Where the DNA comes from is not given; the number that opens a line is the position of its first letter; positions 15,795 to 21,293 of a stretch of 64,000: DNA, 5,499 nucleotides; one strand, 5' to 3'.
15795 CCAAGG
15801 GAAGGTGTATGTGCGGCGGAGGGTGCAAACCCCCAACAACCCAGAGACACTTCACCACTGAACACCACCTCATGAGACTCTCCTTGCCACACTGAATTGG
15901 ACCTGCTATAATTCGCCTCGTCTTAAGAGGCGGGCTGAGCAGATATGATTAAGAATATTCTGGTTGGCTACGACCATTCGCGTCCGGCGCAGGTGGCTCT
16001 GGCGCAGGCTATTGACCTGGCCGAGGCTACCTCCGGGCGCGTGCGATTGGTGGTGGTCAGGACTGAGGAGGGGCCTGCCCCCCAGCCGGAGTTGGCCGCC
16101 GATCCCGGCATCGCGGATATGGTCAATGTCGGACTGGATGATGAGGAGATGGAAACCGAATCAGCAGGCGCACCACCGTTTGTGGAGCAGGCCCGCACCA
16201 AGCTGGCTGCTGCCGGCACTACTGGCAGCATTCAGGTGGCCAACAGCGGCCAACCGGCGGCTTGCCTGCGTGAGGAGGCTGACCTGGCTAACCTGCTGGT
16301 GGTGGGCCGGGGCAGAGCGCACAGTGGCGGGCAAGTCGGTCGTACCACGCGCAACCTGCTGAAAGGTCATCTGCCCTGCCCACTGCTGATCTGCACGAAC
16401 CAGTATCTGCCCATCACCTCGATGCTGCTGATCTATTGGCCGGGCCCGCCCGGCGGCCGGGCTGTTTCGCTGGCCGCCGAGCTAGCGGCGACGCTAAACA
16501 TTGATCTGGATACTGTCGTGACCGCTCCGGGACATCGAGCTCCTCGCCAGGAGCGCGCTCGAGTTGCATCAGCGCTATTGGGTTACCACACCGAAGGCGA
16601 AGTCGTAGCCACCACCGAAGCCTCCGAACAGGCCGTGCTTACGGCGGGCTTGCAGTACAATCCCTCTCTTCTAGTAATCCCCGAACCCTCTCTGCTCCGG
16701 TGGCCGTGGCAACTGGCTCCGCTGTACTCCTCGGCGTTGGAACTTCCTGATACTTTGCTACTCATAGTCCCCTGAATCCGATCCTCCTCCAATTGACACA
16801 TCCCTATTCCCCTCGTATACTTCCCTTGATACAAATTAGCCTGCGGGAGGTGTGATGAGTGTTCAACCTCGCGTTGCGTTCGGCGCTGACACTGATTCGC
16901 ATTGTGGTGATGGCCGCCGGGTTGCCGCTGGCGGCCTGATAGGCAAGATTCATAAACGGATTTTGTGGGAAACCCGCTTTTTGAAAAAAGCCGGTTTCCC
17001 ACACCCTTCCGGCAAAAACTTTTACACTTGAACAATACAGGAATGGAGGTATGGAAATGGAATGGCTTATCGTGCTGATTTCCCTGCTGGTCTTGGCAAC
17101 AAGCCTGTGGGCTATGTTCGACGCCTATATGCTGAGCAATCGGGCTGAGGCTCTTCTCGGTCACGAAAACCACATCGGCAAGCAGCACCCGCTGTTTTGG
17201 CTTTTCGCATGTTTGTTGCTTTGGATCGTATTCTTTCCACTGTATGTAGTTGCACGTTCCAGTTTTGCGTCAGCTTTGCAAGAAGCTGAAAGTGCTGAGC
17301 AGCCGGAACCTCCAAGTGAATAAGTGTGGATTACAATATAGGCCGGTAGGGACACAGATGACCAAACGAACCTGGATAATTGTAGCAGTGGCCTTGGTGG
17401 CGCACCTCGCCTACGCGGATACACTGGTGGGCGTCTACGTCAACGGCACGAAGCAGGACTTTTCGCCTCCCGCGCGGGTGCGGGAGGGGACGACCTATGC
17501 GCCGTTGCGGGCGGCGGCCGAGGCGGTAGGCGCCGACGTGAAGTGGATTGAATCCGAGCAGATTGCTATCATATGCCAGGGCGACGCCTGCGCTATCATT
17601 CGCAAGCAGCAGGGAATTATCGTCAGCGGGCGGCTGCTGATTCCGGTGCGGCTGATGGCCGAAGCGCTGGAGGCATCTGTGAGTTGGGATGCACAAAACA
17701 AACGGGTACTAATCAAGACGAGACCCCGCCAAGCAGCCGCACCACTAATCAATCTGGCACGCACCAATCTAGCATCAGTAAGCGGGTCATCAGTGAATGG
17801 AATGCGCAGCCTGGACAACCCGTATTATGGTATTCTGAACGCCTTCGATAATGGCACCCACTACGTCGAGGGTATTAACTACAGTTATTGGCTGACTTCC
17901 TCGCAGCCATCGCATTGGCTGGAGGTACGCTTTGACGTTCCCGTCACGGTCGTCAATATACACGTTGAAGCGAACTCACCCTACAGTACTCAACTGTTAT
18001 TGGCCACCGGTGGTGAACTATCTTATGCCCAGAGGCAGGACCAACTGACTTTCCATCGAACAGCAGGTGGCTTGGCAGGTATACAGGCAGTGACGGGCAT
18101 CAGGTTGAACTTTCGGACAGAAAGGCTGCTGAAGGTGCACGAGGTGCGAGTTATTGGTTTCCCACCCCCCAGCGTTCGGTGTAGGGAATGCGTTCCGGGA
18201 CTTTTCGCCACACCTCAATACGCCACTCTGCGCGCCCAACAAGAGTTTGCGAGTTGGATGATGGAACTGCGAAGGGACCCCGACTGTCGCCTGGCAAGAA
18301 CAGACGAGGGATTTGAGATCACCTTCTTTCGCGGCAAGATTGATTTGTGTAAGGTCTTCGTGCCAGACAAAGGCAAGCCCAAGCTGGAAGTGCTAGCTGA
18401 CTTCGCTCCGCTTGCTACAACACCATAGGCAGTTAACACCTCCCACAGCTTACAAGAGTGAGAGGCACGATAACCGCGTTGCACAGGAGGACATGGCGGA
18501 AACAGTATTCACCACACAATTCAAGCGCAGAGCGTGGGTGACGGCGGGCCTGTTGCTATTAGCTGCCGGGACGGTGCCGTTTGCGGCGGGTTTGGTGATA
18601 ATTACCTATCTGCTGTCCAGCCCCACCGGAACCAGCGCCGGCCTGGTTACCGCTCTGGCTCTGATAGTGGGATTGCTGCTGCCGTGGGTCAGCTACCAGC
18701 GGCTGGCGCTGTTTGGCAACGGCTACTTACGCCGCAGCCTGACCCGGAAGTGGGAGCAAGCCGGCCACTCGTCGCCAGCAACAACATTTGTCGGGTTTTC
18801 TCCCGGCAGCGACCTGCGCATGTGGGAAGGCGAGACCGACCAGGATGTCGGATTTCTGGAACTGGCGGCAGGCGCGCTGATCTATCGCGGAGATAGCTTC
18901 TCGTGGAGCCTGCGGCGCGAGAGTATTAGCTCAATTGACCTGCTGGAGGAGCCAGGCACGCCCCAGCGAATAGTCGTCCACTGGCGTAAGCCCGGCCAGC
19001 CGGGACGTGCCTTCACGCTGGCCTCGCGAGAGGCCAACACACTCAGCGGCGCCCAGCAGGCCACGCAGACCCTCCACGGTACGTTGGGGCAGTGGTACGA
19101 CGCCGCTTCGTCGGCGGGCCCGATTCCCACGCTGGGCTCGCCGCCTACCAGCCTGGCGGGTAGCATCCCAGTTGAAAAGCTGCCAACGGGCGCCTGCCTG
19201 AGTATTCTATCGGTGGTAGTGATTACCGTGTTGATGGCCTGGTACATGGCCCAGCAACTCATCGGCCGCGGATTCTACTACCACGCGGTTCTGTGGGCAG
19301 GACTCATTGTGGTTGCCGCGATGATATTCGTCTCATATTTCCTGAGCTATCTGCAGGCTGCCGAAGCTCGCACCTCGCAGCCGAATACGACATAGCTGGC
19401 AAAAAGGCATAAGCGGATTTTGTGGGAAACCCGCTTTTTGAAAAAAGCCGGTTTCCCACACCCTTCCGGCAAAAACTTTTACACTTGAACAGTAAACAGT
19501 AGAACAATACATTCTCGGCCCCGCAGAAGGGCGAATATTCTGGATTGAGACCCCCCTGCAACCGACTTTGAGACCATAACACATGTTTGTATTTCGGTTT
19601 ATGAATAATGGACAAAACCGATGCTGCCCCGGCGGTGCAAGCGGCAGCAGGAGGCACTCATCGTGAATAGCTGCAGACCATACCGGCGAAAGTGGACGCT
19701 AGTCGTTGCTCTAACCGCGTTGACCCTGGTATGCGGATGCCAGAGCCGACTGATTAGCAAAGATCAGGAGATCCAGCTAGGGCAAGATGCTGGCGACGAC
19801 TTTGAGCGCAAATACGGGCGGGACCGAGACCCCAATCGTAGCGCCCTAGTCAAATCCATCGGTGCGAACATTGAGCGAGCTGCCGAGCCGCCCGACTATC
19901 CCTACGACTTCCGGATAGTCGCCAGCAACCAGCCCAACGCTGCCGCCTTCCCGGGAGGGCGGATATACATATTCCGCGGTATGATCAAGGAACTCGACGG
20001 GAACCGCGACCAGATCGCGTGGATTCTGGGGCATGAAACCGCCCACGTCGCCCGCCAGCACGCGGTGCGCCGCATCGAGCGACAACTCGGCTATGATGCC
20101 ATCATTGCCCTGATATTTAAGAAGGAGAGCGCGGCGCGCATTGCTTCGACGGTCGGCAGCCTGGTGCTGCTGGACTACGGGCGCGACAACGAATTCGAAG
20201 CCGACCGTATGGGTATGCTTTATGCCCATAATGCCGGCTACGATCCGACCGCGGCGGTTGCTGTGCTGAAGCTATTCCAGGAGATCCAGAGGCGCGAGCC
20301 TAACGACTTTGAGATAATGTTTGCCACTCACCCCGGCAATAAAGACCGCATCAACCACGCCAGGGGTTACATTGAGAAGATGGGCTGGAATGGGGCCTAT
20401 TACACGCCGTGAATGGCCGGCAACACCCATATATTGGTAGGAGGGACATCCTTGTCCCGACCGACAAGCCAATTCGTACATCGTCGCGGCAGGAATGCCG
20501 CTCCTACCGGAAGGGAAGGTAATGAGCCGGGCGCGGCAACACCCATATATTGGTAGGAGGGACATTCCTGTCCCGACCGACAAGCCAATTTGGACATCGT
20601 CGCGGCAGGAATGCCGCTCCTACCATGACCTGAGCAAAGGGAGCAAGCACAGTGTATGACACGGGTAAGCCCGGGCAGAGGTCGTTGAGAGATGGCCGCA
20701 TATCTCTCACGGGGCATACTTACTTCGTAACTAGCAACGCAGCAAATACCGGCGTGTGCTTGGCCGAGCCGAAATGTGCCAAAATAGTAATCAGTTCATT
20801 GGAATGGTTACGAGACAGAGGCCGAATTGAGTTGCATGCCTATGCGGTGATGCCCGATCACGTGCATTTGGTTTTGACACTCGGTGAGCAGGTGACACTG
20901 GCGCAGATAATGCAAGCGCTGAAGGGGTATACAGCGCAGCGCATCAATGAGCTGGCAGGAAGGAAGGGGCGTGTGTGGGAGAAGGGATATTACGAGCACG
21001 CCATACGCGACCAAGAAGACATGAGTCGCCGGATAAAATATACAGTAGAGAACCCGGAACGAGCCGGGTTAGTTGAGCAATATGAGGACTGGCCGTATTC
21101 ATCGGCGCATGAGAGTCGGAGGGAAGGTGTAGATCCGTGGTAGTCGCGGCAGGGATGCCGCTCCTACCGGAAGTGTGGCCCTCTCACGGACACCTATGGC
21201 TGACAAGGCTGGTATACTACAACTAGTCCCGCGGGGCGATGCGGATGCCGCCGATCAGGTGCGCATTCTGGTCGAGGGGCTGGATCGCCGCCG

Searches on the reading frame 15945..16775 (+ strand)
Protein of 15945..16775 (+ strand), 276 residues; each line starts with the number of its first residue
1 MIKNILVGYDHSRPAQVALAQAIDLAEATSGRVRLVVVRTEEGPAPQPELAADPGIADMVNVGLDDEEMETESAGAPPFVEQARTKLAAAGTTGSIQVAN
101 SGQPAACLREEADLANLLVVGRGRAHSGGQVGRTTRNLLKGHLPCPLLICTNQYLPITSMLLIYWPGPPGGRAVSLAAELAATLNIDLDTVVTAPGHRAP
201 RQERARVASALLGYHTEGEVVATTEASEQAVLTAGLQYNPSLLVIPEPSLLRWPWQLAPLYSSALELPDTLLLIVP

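Call 95: search_protein_families(library=pfam, proteins=[window:15945-16775:+], max_evalue=0.00001)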
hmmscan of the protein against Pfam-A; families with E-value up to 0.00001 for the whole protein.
window:15945-16775:+ (276 aa): 1 family
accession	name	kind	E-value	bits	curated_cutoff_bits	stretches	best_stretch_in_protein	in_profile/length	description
PF00582.32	Usp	-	5.4e-14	53.4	24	1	1-150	1-140/141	Universal stress protein family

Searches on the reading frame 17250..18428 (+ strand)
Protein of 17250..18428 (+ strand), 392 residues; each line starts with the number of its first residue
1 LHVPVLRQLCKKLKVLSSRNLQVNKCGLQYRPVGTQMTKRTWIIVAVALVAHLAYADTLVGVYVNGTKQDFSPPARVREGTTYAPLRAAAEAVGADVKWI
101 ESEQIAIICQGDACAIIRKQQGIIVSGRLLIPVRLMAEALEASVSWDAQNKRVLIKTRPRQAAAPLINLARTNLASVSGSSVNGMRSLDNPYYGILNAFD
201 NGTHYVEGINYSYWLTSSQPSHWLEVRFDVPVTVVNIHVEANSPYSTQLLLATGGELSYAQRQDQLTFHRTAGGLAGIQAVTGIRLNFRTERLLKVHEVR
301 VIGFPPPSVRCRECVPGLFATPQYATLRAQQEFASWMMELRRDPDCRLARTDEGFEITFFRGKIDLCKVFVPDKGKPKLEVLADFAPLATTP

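Call 95: search_protein_families(library=pfam, proteins=[window:17250-18428:+], max_evalue=0.00001)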
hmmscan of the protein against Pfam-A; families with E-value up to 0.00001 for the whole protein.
window:17250-18428:+ (392 aa): 1 family
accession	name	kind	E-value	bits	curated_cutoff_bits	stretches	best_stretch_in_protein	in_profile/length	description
PF07833.16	Cu_amine_oxidN1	-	5.2e-18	65.4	24.2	2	63-113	1-51/108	Copper amine oxidase N-terminal domain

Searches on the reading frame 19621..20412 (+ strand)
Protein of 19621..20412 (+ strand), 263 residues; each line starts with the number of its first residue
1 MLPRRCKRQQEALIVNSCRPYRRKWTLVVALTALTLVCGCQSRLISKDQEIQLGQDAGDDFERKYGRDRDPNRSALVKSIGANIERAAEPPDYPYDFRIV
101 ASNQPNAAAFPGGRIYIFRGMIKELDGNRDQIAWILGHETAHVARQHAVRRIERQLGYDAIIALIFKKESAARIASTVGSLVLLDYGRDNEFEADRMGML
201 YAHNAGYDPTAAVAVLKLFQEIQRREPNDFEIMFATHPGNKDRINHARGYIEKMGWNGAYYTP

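Call 95: search_protein_families(library=pfam, proteins=[window:19621-20412:+], max_evalue=0.00001)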
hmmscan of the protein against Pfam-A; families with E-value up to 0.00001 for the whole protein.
window:19621-20412:+ (263 aa): 1 family
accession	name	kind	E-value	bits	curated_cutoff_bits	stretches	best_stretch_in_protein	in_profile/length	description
PF01435.24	Peptidase_M48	-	1.2e-29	103.9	20.3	1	73-249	3-184/186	Peptidase family M48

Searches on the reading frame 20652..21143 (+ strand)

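Call 27: search_protein_families(library=pfam, proteins=[window:20652-21143:+], max_evalue=0.001)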
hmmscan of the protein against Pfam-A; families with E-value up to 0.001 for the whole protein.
window:20652-21143:+ (163 aa): 1 family
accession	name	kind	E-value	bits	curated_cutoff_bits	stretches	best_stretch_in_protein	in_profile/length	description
PF01797.21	Y1_Tnp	-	1.5e-12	48.1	23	1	46-121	28-109/121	Transposase IS200 like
